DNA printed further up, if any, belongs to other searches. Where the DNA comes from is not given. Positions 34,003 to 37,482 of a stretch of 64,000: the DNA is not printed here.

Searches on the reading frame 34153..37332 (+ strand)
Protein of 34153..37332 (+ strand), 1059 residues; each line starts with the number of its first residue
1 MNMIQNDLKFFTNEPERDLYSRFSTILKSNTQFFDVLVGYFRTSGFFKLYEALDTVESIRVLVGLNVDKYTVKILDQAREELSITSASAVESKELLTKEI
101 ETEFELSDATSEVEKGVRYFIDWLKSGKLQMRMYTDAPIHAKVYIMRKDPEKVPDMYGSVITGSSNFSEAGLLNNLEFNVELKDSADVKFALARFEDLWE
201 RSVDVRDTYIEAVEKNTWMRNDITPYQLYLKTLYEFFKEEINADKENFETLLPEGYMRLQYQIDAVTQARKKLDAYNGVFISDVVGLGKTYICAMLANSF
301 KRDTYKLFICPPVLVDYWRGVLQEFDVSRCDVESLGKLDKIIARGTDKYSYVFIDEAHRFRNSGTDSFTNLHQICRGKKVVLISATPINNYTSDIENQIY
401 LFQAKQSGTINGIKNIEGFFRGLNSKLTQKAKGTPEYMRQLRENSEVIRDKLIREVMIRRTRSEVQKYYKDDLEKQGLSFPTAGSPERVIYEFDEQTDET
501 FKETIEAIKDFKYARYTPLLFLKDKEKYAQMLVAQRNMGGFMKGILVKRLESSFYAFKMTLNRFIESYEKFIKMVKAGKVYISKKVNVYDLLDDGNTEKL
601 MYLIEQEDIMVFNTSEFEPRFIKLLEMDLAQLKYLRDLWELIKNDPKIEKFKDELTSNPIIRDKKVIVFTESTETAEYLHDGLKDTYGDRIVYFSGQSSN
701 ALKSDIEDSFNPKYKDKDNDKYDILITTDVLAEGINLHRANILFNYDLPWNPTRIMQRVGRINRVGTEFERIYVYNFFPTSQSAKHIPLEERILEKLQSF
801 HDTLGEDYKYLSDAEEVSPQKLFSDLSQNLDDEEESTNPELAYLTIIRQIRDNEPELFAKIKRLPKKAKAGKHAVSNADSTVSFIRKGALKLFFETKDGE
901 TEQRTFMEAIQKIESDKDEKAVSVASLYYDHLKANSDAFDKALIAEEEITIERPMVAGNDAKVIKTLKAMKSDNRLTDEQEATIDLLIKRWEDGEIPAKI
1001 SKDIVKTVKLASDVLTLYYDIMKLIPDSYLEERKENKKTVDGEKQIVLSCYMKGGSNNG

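Call 39: search_protein_families(library=pfam, proteins=[window:34153-37332:+], max_evalue=0.0001)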
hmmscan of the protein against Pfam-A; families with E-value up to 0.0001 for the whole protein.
window:34153-37332:+ (1059 aa): 8 families
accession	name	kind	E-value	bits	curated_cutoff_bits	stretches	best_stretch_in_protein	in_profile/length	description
PF00271.37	Helicase_C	-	2e-21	76.7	23.5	1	650-766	5-110/110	Helicase conserved C-terminal domain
PF13091.12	PLDc_2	-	2.2e-09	37.7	27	1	28-199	6-132/132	PLD-like domain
PF00176.29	SNF2-rel_dom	-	1.1e-08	34.9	24.9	1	324-468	103-228/290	SNF2-related domain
PF04851.21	ResIII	-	2.5e-07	31.2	22.5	0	344-388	121-163/164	Type III restriction enzyme, res subunit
PF13401.12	AAA_22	-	1.3e-05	25.9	27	0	285-383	14-119/130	AAA domain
PF22590.2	Cas3-like_C_2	-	5.8e-05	23.8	27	0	664-765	3-104/106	CRISPR-associated nuclease/helicase Cas3, C-terminal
PF20720.3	nSTAND3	-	6.8e-05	23.1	27.2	0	263-310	4-51/155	Novel STAND NTPase 3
PF00270.35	DEAD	-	8.5e-05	22.8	26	0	336-390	103-163/167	DEAD/DEAH box helicase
